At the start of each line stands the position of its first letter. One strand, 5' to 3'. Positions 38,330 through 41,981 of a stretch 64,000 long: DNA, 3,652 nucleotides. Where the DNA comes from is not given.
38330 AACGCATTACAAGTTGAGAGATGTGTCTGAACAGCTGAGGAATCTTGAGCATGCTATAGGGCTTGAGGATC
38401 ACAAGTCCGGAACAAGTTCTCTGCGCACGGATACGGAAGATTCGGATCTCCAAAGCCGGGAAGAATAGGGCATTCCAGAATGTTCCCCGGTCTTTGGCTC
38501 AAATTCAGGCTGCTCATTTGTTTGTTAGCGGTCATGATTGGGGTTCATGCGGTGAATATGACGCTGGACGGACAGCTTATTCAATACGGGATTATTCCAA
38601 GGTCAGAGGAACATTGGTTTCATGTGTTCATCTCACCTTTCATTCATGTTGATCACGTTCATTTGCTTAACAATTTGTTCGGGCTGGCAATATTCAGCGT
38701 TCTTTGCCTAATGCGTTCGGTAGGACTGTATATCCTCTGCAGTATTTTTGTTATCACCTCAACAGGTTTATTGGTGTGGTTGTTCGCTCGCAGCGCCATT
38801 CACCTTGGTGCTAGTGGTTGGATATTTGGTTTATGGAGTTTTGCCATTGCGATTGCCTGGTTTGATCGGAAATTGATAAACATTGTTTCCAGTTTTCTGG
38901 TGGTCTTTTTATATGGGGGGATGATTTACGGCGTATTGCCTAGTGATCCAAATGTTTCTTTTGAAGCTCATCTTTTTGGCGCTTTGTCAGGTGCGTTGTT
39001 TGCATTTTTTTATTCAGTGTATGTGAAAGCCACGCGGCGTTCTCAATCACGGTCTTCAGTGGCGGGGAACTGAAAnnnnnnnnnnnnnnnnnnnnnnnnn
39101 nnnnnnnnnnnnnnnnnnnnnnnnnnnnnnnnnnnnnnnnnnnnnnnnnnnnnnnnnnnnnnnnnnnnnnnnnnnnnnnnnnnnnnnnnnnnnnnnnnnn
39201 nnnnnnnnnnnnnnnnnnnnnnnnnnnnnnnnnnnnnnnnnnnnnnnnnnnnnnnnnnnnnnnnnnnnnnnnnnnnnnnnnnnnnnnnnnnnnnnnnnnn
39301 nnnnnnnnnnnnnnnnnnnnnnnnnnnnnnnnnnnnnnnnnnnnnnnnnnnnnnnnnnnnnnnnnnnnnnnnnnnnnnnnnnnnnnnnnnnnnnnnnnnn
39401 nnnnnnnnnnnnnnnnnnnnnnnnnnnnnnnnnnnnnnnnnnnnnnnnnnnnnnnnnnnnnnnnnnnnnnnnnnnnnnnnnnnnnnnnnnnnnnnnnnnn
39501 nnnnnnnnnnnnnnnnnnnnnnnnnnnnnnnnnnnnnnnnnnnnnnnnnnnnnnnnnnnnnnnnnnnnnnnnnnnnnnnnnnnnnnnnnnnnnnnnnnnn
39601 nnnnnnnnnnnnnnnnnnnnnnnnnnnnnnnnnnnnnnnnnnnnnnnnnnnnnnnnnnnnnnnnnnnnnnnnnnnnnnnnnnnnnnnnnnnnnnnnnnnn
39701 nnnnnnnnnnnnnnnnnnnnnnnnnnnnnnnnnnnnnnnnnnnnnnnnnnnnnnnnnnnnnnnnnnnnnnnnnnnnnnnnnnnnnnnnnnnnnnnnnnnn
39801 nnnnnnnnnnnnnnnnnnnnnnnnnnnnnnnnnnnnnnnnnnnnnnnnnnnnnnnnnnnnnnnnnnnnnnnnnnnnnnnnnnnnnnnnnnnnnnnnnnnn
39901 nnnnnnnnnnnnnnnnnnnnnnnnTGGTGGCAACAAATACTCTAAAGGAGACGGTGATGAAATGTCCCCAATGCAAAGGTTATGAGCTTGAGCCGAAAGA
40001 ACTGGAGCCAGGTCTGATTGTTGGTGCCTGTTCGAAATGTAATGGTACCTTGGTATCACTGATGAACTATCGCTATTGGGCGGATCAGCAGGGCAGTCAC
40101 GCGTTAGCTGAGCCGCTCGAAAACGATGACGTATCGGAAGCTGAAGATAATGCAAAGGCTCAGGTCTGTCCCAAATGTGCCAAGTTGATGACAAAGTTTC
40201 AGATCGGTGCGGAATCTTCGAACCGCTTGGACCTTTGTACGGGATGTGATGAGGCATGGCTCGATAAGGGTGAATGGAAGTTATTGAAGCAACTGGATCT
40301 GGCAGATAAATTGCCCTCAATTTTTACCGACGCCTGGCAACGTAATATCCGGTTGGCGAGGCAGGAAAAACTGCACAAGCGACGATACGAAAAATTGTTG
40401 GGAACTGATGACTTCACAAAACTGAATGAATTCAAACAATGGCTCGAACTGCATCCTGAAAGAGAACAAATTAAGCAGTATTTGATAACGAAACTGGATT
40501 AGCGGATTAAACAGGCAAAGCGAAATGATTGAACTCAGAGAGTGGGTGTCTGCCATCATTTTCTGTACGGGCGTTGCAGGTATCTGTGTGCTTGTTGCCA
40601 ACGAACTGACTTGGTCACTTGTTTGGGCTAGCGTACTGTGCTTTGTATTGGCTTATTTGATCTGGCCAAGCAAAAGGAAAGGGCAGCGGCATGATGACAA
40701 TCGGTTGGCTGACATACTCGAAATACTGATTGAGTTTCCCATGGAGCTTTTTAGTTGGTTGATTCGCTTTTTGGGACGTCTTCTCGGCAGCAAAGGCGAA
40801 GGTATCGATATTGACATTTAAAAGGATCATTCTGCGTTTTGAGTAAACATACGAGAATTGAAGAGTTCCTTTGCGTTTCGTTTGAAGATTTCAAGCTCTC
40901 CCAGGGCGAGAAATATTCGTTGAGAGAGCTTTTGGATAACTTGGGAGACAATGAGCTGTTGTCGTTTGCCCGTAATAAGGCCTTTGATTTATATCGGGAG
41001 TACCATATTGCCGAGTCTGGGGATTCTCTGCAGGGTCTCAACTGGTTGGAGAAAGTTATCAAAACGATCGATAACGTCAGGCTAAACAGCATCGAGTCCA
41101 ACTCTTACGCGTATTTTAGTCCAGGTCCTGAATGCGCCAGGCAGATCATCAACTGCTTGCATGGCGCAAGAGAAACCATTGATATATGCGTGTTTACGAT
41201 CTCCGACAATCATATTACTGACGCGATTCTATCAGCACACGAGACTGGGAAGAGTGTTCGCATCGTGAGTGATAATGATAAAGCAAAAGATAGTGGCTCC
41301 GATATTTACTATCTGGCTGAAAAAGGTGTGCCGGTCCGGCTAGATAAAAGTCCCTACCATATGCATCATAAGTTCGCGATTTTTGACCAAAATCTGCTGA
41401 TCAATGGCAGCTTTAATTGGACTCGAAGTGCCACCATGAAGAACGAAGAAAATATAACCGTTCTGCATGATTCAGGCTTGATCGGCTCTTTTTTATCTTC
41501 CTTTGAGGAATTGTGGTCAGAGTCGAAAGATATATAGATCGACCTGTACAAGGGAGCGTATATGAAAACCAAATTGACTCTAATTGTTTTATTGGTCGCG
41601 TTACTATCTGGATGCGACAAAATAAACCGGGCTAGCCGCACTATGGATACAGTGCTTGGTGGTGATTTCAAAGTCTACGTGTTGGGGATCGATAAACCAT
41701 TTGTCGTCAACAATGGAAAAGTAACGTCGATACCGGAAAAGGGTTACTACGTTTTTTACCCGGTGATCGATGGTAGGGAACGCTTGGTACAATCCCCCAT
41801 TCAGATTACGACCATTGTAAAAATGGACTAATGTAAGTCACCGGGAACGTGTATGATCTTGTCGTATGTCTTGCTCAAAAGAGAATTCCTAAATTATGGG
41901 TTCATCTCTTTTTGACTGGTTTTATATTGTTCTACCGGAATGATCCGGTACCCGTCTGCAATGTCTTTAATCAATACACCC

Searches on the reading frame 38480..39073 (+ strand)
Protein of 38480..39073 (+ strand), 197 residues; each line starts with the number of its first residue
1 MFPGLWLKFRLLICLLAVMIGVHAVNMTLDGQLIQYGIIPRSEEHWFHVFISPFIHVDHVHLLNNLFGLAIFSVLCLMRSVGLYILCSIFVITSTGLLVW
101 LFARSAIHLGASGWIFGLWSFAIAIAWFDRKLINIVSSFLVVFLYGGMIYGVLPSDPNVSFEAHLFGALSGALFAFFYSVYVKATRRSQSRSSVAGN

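Call 3: search_protein_families(library=pfam, proteins=[window:38480-39073:+], max_evalue=0.01)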
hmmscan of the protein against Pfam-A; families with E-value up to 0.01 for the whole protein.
window:38480-39073:+ (197 aa): 1 family
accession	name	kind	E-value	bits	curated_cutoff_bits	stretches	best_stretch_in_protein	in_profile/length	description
PF01694.28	Rhomboid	-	1.1e-18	68.2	22.6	1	44-179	2-141/143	Rhomboid domain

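Call 4: search_protein_families(library=ncbifam, proteins=[window:38480-39073:+], max_evalue=0.01)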
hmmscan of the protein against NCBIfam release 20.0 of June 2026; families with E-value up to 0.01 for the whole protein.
window:38480-39073:+ (197 aa): 1 family
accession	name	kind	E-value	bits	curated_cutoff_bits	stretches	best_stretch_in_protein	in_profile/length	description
TIGR03902.1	rhom_GG_sort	equivalog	4.6e-07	29.9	84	1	43-175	13-153/154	rhombosortase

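Call 8: search_protein_families(library=padloc, proteins=[window:38480-39073:+], max_evalue=0.01)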
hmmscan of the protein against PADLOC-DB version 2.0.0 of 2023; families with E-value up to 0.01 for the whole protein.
window:38480-39073:+ (197 aa): 0 families

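Call 22: list_cluster_members(proteins=[P0001, window:38480-39070:+, window:33066-38465:+, window:39957-40499:+, window:31026-32972:+, window:30299-30985:+])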
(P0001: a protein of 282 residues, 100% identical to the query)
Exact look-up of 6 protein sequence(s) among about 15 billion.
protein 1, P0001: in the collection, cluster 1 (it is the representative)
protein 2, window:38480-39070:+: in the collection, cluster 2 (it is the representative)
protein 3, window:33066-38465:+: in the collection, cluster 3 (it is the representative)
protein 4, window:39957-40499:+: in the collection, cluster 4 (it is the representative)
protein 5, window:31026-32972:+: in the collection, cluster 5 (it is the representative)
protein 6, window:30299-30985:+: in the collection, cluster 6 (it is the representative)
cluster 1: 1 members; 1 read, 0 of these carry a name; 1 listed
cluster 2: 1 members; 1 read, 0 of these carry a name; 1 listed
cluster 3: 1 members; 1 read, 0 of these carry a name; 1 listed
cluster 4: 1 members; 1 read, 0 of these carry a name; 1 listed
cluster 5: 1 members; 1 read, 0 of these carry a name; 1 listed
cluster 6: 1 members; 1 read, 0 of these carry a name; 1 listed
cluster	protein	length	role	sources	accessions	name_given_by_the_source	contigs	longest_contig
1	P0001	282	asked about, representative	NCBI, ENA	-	-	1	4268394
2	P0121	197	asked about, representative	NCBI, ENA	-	-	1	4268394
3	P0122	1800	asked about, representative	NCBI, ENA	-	-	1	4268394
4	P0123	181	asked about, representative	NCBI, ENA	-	-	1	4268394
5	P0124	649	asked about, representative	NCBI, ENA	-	-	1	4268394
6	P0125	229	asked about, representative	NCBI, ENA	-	-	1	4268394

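Call 43: search_solved_structures(query=window:38480-39070:+, max_evalue=1, show_alignments=1)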
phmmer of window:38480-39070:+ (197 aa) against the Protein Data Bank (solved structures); distinct sequences matched with E-value up to 1: 2.
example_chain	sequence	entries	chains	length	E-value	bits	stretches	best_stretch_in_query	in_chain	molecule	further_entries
2nr9_A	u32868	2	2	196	0.079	16.1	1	11-179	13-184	Protein glpG homolog | Rhomboid protease glpG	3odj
5xyi_A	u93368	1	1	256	0.3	14.2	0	101-179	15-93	40S ribosomal protein SA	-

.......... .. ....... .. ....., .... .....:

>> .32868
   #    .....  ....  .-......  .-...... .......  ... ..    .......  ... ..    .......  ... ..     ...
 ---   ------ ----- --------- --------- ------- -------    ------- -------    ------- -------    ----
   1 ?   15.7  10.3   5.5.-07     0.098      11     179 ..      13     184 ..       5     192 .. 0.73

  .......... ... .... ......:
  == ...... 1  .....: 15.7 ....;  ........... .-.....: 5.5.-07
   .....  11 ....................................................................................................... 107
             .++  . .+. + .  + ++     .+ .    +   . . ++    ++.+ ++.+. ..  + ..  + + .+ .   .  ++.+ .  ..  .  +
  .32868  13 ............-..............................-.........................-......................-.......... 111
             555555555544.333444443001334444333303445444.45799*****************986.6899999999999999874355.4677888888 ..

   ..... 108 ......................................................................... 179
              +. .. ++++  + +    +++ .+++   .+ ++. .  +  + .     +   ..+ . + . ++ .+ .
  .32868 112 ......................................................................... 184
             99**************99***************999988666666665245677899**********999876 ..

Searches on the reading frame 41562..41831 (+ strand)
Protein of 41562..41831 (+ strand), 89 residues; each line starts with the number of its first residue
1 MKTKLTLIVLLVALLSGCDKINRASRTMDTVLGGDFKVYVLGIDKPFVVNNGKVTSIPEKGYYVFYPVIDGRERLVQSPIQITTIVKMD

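Call 7: search_protein_families(library=pfam, proteins=[window:41562-41831:+], max_evalue=0.01)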
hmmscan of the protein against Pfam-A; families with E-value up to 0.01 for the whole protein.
window:41562-41831:+ (89 aa): 0 families

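Call 40: search_protein_families(library=pfam, proteins=[window:41562-41831:+], max_evalue=10)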
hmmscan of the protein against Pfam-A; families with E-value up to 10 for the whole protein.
window:41562-41831:+ (89 aa): 0 families

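Call 44: search_protein_families(library=ncbifam, proteins=[window:41562-41831:+], max_evalue=1)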
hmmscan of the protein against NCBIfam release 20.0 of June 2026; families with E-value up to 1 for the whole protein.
window:41562-41831:+ (89 aa): 3 families
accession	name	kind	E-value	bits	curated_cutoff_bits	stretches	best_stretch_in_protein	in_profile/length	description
NF038215.1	acineto_lipo_PV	hypoth_equivalog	0.055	13.2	33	1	4-23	4-23/55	NF038215 family lipoprotein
NF047847.2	SS_mature_LptM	equivalog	0.14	12.2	27.7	1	1-18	1-20/31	LPS translocon maturation chaperone LptM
TIGR02906.1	spore_CotS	subfamily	0.2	10.5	172.7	1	42-87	51-96/314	CotS family spore coat protein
